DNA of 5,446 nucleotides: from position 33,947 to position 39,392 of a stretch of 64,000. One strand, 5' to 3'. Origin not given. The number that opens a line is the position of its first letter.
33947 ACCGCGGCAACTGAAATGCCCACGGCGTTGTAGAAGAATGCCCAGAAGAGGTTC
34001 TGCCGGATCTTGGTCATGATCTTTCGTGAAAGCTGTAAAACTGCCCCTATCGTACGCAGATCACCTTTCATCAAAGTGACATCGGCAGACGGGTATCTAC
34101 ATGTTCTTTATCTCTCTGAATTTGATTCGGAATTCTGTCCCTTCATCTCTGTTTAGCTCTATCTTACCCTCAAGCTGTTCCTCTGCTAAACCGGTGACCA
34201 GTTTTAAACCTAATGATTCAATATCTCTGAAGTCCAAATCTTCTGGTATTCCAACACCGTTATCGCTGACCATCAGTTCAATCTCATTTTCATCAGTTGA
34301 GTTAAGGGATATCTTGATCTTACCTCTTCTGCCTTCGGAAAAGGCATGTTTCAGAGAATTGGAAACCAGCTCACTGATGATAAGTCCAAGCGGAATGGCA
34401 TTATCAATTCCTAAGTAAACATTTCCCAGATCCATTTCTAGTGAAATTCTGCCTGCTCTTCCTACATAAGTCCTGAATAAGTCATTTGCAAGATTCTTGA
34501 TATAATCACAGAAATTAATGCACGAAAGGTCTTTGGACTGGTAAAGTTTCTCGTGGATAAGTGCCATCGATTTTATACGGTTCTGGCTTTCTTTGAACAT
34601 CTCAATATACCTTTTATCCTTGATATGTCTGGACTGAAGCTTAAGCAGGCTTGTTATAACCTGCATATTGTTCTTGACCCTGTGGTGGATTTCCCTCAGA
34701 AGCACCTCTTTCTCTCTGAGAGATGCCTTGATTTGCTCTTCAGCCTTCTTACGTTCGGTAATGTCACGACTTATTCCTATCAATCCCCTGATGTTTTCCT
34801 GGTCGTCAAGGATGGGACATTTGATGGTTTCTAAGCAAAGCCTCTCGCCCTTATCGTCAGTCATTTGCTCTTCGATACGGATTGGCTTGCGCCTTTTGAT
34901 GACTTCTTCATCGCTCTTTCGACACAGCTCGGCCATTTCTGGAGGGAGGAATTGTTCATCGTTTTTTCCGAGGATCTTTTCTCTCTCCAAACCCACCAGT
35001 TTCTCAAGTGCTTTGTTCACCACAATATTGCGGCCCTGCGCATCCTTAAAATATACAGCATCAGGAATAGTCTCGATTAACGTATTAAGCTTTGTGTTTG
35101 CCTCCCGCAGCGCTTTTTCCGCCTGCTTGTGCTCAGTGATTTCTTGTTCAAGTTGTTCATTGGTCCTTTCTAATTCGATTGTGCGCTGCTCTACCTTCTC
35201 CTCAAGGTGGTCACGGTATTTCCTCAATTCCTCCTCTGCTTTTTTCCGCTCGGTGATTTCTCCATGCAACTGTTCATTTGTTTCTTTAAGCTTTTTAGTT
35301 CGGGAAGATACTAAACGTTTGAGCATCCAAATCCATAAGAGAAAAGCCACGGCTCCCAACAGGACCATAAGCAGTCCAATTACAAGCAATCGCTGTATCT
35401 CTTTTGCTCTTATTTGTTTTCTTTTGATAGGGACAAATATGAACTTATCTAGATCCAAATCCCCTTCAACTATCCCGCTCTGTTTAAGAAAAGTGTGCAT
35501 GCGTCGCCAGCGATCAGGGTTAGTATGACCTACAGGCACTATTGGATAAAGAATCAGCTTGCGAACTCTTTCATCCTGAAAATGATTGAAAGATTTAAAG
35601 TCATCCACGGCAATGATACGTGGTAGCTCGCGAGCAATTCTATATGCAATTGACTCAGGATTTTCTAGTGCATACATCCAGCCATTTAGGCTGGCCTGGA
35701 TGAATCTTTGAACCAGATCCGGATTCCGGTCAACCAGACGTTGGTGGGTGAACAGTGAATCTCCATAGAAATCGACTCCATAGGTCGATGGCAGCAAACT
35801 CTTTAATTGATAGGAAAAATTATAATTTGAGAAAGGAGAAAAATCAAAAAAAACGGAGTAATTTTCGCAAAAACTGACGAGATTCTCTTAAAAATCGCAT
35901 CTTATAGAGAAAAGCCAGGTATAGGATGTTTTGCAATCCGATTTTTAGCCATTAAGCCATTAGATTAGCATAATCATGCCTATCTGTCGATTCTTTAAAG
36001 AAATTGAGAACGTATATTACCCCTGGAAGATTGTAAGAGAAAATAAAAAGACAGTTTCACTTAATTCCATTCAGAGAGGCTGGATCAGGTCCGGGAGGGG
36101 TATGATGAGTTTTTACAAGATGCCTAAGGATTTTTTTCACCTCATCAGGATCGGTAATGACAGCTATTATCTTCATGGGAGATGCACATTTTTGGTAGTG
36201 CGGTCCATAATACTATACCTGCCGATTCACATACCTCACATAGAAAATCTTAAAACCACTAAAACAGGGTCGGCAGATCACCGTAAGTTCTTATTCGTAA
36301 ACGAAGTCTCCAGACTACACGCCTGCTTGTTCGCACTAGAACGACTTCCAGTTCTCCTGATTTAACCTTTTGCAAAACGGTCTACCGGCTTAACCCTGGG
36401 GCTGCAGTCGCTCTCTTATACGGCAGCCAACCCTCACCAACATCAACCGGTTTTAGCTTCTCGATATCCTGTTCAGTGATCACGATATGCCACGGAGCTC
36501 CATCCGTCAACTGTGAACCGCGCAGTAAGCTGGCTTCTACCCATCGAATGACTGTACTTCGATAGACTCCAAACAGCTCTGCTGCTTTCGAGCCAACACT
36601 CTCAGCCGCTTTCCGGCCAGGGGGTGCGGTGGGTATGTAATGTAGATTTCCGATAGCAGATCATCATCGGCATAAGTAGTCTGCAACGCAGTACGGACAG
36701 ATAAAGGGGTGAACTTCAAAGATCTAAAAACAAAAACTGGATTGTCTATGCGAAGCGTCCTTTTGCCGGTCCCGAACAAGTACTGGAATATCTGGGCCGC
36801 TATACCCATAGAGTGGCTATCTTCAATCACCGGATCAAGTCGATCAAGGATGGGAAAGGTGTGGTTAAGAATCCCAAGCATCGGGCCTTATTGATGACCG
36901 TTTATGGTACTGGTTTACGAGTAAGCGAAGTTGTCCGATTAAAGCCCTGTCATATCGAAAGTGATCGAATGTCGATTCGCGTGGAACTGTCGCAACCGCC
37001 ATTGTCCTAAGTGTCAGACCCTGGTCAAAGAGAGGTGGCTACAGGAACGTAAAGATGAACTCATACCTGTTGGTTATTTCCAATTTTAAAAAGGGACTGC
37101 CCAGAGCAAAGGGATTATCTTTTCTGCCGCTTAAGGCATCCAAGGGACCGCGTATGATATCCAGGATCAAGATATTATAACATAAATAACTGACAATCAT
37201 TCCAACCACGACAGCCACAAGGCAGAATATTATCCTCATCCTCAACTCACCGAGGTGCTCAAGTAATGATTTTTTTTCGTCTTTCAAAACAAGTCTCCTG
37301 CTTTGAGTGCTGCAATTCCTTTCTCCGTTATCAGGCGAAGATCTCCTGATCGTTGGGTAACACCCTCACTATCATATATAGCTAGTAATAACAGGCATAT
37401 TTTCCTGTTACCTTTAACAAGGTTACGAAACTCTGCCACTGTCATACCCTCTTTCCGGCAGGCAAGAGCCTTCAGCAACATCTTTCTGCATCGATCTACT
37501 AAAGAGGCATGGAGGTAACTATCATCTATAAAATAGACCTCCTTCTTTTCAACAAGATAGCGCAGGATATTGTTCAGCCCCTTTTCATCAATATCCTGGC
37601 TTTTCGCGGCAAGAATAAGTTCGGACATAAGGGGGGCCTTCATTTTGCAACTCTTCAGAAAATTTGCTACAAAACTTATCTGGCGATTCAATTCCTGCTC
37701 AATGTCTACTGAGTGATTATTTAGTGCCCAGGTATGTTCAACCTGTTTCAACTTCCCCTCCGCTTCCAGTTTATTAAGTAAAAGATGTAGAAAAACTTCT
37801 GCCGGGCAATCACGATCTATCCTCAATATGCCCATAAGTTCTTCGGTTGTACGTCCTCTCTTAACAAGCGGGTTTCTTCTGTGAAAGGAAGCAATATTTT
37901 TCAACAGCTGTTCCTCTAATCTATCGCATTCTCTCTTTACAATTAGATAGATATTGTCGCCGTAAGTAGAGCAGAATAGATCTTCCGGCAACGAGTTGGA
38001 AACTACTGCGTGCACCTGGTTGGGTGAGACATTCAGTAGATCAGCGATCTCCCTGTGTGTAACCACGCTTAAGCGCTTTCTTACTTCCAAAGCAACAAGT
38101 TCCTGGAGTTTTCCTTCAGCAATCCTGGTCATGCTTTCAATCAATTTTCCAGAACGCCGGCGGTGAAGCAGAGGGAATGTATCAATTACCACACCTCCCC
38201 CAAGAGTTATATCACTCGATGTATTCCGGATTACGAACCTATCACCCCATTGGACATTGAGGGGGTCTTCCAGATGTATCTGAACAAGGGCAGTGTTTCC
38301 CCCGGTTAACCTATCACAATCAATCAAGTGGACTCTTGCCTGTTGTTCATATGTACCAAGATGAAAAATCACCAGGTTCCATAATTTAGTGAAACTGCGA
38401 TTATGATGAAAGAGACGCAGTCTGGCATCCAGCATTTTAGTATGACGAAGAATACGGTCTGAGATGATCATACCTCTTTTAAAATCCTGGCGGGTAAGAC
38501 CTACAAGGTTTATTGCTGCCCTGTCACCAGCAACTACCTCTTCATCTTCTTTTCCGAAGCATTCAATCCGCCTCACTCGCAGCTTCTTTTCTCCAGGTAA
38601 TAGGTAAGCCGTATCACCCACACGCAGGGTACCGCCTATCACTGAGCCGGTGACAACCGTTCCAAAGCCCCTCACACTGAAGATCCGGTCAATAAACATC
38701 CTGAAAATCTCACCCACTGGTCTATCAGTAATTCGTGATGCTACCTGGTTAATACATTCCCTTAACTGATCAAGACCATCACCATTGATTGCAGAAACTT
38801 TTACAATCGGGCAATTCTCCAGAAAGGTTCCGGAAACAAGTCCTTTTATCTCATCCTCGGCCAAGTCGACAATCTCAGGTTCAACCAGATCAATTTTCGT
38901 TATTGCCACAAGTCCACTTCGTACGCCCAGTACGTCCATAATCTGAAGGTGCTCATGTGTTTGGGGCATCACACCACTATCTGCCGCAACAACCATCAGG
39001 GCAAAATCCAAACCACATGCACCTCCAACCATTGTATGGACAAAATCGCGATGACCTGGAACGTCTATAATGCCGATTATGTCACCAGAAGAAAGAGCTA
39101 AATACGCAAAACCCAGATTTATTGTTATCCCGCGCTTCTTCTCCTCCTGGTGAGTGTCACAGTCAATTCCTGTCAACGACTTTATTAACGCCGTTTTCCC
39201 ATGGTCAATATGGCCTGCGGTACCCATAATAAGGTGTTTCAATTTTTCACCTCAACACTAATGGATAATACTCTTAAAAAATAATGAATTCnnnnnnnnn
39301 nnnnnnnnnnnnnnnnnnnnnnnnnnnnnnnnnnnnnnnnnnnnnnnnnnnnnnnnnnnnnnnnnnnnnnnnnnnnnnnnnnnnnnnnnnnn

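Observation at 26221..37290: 205-bp direct repeats of the tatC 5' end flank a 10.6-kb mosaic block: signature of Campbell-type integration next to selB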

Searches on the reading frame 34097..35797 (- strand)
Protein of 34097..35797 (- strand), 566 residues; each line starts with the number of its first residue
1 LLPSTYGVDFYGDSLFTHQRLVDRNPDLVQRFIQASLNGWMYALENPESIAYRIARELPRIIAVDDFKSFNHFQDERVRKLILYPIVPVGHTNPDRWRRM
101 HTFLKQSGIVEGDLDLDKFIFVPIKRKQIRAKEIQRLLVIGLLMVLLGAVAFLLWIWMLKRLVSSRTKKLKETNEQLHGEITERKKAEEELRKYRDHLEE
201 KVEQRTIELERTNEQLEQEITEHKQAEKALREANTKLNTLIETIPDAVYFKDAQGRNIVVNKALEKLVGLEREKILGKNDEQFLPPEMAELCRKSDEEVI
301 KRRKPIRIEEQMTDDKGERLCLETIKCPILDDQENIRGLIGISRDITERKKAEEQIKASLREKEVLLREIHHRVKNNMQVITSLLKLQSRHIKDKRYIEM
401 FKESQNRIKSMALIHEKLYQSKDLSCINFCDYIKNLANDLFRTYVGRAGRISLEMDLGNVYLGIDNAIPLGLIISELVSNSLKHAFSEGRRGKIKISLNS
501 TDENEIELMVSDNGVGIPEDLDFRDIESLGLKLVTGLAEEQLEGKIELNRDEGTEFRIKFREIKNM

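Call 6: search_protein_families(library=pfam, proteins=[window:34097-35797:-], max_evalue=0.01)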
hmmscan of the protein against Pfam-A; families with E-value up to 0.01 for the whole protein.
window:34097-35797:- (566 aa): 11 families
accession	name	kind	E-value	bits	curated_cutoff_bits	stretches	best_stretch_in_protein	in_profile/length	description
PF07568.18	HisKA_2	-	4.3e-31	107.3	22.3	1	369-444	1-76/76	Histidine kinase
PF08448.16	PAS_4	-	8.7e-19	68.2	23.1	1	242-350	2-109/110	PAS fold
PF02518.31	HATPase_c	-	1.8e-14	54.6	26.4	1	467-561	3-108/111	Histidine kinase-, DNA gyrase B-, and HSP90-like ATPase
PF13426.13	PAS_9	-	5.3e-14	52.8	27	1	245-348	1-103/103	PAS domain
PF00989.32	PAS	-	2e-11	44.4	22.6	1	237-346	3-113/113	PAS fold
PF09084.16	NMT1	-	5.1e-09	36.8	20.5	1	2-49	167-215/216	NMT1/THI5 like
PF13581.12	HATPase_c_2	-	6.8e-07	29.8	27.4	1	468-558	30-125/127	Histidine kinase-like ATPase domain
PF07536.20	HWE_HK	-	1.2e-05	26.4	22.8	1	369-422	1-52/83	HWE histidine kinase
PF08447.18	PAS_3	-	2.6e-05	24.8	25.6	1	258-342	2-88/89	PAS fold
PF13188.13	PAS_8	-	0.00014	22.1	21.8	1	236-290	2-53/65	PAS domain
PF05405.19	Mt_ATP-synt_B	-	0.0084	16.2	21.7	1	148-243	20-121/163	Mitochondrial ATP synthase B chain precursor (ATP-synt_B)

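Call 15: find_encoding_contigs(protein=window:34097-35797:-, flank=10000, max_places=10)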
Protein window:34097-35797:- (566 aa): 1 contig read that carries it; 1 place shown.
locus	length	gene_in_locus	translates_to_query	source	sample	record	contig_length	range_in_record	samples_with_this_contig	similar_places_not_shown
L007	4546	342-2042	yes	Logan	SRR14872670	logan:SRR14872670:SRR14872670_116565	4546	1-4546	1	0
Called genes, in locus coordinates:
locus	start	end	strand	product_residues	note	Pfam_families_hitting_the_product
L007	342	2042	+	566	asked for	PF09084:NMT1, PF07536:HWE_HK (faint), PF00989:PAS, PF08448:PAS_4, PF13426:PAS_9, PF07568:HisKA_2, PF13581:HATPase_c_2 (weak), PF02518:HATPase_c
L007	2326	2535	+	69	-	PF00403:HMA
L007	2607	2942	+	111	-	-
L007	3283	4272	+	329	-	PF00586:AIRS, PF02769:AIRS_C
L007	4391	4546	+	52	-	?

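Call 44: search_protein_families(library=pfam, proteins=[L039:2-889:+], max_evalue=1)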
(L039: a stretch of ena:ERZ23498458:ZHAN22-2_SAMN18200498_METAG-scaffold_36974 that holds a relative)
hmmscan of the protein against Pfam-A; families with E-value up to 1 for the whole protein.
L039:2-889:+ (295 aa): 5 families
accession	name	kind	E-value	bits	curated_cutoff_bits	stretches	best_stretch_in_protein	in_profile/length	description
PF00702.32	Hydrolase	-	9e-30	104.9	26.4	1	14-195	26-187/191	haloacid dehalogenase-like hydrolase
PF08282.18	Hydrolase_3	-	2.3e-07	31.3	20.9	1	172-219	196-243/255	haloacid dehalogenase-like hydrolase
PF13344.12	Hydrolase_6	-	2.1e-06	28.1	27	1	108-186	5-87/101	Haloacid dehalogenase-like hydrolase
PF12710.13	HAD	-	0.0004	21.3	27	1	117-195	85-188/189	haloacid dehalogenase-like hydrolase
PF13419.12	HAD_2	-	0.0035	17.9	23.8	1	118-192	80-165/178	Haloacid dehalogenase-like hydrolase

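Call 46: search_protein_families(library=ncbifam, proteins=[window:34097-35797:-], max_evalue=0.00001)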
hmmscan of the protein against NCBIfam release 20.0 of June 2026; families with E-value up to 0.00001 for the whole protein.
window:34097-35797:- (566 aa): 28 families (the best 25 are shown)
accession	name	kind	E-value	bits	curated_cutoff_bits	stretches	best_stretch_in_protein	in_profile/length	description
NF051872.1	HisKinPhyk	equivalog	9.1e-39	133.4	750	1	345-559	328-535/537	sensor histidine kinase PhyK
NF008302.0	PRK11091.1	equivalog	2.1e-36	125.5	838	1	126-520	47-445/779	aerobic respiration two-component sensor histidine kinase ArcB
NF010077.0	PRK13559.1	subfamily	1.1e-22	80.4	361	1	258-558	69-355/364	hypothetical protein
TIGR00229.1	sensory_box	domain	1.1e-21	77.2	22.9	1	232-355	2-125/126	PAS domain S-box protein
NF052306.1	BluLightHisKinLov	equivalog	1.4e-21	76.7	450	1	258-559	48-331/334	blue-light-activated histidine kinase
NF047874.1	MASE3_PAS_HK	subfamily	1.4e-20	73.7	560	1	198-411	228-446/655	MASE3 domain-containing sensor histidine kinase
NF053781.1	cdiGMPphdstlr2612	equivalog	9e-15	53.4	1600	1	219-358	699-838/1268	Tlr1612 family c-di-GMP phosphodiesterase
NF008468.0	PRK11360.1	equivalog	7.9e-14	50.9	646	1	228-521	261-556/616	two-component system sensor histidine kinase AtoS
NF046044.1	PnpS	equivalog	2.3e-13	49.9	400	1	189-354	10-168/390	two-component system histidine kinase PnpS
NF033092.0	HK_WalK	equivalog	1.6e-12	46.8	725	1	211-520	237-535/594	cell wall metabolism sensor histidine kinase WalK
TIGR02956.1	TMAO_torS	equivalog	2.5e-12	45.8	676.5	1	183-235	410-462/967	TMAO reductase system sensor histidine kinase/response regulator TorS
NF041880.1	EPS_EpsF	equivalog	6.4e-12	44.7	900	1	198-520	106-435/492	response regulator EpsF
NF041777.1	sens_FixL_Rhizob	equivalog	5.6e-11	41.8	850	1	219-285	107-173/485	sensor protein FixL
NF008184.0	PRK10935.1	equivalog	1.2e-10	40.7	553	1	134-564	147-561/565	nitrate/nitrite two-component system sensor histidine kinase NarQ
TIGR02966.1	phoR_proteo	equivalog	2e-10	40.2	334.2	1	233-519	4-275/333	phosphate regulon sensor histidine kinase PhoR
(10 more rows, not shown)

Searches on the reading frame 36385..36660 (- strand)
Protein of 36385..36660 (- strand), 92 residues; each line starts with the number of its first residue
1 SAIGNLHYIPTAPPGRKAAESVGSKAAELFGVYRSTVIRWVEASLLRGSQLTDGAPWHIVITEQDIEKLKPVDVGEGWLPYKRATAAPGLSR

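Call 44: search_protein_families(library=pfam, proteins=[window:36385-36660:-], max_evalue=1)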
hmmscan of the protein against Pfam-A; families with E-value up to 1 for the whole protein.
seq(92 aa): 4 families
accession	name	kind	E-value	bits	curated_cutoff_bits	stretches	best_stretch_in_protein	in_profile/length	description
PF12728.13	HTH_17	-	0.0032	18.1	27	1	26-68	7-45/51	Helix-turn-helix domain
PF13384.12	HTH_23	-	0.0077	16.5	24.6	1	24-43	21-40/50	Homeodomain-like domain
PF13551.12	HTH_29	-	0.19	12.3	28.1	1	24-43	16-35/64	Winged helix-turn helix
PF13613.12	HTH_Tnp_4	-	0.28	11.3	27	1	27-43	26-42/53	Helix-turn-helix of DDE superfamily endonuclease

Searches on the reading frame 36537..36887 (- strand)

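Call 6: search_protein_families(library=pfam, proteins=[window:36537-36881:-], max_evalue=0.01)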
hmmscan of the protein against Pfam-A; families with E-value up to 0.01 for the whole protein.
window:36537-36881:- (114 aa): 0 families

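Call 44: search_protein_families(library=pfam, proteins=[window:36540-36887:-], max_evalue=1)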
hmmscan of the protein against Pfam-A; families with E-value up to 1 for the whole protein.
seq(116 aa): 1 family
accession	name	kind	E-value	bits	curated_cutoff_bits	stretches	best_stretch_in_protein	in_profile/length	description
PF17342.7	DUF5372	-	0.058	13.9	25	1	83-104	1-22/78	Family of unknown function (DUF5372)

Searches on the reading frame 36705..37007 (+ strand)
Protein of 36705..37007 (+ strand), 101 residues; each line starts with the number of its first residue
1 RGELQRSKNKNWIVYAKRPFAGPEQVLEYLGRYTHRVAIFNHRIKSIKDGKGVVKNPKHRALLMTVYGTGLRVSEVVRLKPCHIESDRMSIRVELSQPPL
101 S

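Call 44: search_protein_families(library=pfam, proteins=[window:36705-37007:+], max_evalue=1)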
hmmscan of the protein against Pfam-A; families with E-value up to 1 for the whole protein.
seq(101 aa): 2 families
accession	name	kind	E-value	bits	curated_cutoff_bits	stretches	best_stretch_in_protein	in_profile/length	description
PF04986.18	Y2_Tnp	-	4e-13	50.2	20.9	1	5-59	85-139/183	Putative transposase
PF00589.27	Phage_integrase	-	0.00021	21.5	27.1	1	58-94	23-59/172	Phage integrase family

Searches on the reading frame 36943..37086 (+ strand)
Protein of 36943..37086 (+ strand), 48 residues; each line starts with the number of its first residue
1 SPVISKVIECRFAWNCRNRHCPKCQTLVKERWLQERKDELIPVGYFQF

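Call 44: search_protein_families(library=pfam, proteins=[window:36943-37086:+], max_evalue=1)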
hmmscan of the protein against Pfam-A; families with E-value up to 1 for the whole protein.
seq(48 aa): 4 families
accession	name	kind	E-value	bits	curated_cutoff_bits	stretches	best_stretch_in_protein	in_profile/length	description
PF14319.11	Zn_Tnp_IS91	-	7.8e-12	45.5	26.3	1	13-47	51-85/90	Transposase zinc-binding domain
PF24458.1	DUF7573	-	0.0039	17.5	30.2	1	12-35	5-28/39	Domain of unknown function (DUF7573)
PF21521.3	MYO6_lever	-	0.018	15.7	27.3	1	13-40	54-81/141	Myosin VI, lever arm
PF01446.23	Rep_1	-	0.032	14.1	33.2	1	11-33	5-27/253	Replication protein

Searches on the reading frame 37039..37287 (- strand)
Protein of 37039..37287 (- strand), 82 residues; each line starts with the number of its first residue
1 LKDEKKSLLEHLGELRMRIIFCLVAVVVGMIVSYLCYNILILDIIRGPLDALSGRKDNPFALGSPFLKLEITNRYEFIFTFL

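Call 6: search_protein_families(library=pfam, proteins=[window:37039-37287:-], max_evalue=0.01)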
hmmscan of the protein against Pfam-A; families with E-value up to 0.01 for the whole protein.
window:37039-37287:- (82 aa): 1 family
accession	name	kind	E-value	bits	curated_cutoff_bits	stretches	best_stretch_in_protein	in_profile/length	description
PF00902.23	TatC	-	6.7e-07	29.8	25.1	1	10-65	1-43/208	Sec-independent protein translocase protein (TatC)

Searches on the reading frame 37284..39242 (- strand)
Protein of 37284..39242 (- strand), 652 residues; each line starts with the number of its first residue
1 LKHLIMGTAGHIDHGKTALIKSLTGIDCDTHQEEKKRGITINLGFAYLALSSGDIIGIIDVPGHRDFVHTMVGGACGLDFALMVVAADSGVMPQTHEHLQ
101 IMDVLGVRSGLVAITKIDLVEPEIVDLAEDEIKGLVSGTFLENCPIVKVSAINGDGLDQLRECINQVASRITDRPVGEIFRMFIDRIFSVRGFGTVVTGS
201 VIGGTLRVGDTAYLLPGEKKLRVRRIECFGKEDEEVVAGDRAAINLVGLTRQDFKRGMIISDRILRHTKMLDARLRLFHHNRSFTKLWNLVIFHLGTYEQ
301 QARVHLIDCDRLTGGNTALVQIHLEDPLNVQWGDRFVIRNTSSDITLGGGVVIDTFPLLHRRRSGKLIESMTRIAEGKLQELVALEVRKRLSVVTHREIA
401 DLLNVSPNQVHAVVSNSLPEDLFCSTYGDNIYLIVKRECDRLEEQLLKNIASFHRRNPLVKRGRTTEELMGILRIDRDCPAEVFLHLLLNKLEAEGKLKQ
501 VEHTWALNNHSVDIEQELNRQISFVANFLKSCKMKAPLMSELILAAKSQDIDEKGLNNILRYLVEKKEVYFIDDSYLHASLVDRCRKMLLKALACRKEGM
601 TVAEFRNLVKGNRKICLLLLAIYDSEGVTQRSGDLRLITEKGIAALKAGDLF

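Call 6: search_protein_families(library=pfam, proteins=[window:37284-39242:-], max_evalue=0.01)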
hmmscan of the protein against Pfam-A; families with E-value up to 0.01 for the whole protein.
window:37284-39242:- (652 aa): 5 families
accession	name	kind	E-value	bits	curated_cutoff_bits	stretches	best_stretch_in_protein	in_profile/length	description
PF00009.33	GTP_EFTU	-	1.6e-34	119.6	26.5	1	2-167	2-185/188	Elongation factor Tu GTP binding domain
PF03144.31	GTP_EFTU_D2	-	4.9e-14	52.9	30.3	1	194-260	1-72/73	Elongation factor Tu domain 2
PF25461.1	Beta-barrel_SelB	-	5e-12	46.4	27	1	286-357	15-78/80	Selenocysteine-specific elongation factor, beta-barrel domain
PF09107.17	SelB-wing_3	-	6.8e-08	32.4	23.2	1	597-637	6-46/47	Elongation factor SelB, winged helix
PF09106.17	SelB-wing_2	-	0.00033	21.1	22.3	1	448-507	2-57/57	Elongation factor SelB, winged helix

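Call 7: find_related_loci(query=window:37284-39242:-, collection=genome_contigs, flank=10000)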
Query window:37284-39242:- (652 aa) in genome_contigs; peptide patterns used: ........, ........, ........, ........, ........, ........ (x = any residue, [..] = any of these).
49 stretches matched a pattern; 5 encode a relative of the query (tblastn E <= 1e-3); 5 distinct loci.
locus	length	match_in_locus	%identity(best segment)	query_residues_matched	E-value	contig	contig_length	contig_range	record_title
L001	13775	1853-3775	52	1-642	0e+0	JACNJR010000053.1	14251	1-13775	MAG: Candidatus Cloacimonadota bacterium isolate NIOZ-UU4 NIOZ-UU_NODE_5336_length_14251_cov_8.92223, whole genome shotg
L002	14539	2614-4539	49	1-643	0e+0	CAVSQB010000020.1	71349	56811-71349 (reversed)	MAG: uncultured Fibrobacterota bacterium isolate MFD03044.bin.1.58 genome assembly, contig: contig_32479, whole genome s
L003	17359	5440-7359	49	2-640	0e+0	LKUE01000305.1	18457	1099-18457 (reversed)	MAG: Desulfuromonas sp. SDB scaffold-480, whole genome shotgun sequence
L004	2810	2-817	89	381-652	7e-169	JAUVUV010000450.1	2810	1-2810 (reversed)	MAG: Candidatus Glassbacteria bacterium isolate CSMAG_1147 CSMAG_1147_k127_1122918_length_2810_cov_180.0000, whole genom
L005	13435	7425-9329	40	1-631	1e-153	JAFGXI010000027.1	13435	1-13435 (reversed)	MAG: Bacteroidales bacterium isolate ZodW_Metabat.352 k87_8697792, whole genome shotgun sequence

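Call 13: find_encoding_contigs(protein=window:37284-39242:-, flank=10000, max_places=10)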
Protein window:37284-39242:- (652 aa): 1 contig read that carries it; 1 place shown.
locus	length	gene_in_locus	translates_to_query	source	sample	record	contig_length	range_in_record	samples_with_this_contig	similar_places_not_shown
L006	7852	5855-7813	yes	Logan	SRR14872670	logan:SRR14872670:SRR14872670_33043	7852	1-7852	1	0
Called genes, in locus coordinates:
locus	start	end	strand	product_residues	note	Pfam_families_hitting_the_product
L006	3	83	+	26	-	?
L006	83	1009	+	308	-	PF01040:UbiA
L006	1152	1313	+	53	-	PF02416:TatA_B_E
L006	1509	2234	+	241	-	PF04055:Radical_SAM (weak), PF11946:DUF3463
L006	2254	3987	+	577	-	PF02310:B12-binding, PF04055:Radical_SAM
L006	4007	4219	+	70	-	PF02416:TatA_B_E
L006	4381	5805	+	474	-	PF12390:Se-cys_synth_N (weak), PF03841:SelA, PF01053:Cys_Met_Meta_PP (weak)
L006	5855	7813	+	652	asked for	PF00009:GTP_EFTU, PF03144:GTP_EFTU_D2, PF25461:Beta-barrel_SelB, PF09107:WHD_3rd_SelB (weak)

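Call 44: search_protein_families(library=pfam, proteins=[L039:2-889:+], max_evalue=1)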
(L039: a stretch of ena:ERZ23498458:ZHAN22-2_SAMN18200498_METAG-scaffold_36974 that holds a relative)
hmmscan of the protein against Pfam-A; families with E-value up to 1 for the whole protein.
L039:2-889:+ (295 aa): 5 families
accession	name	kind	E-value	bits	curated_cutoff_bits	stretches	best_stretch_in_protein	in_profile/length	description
PF00702.32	Hydrolase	-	9e-30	104.9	26.4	1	14-195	26-187/191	haloacid dehalogenase-like hydrolase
PF08282.18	Hydrolase_3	-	2.3e-07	31.3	20.9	1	172-219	196-243/255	haloacid dehalogenase-like hydrolase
PF13344.12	Hydrolase_6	-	2.1e-06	28.1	27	1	108-186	5-87/101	Haloacid dehalogenase-like hydrolase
PF12710.13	HAD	-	0.0004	21.3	27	1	117-195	85-188/189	haloacid dehalogenase-like hydrolase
PF13419.12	HAD_2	-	0.0035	17.9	23.8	1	118-192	80-165/178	Haloacid dehalogenase-like hydrolase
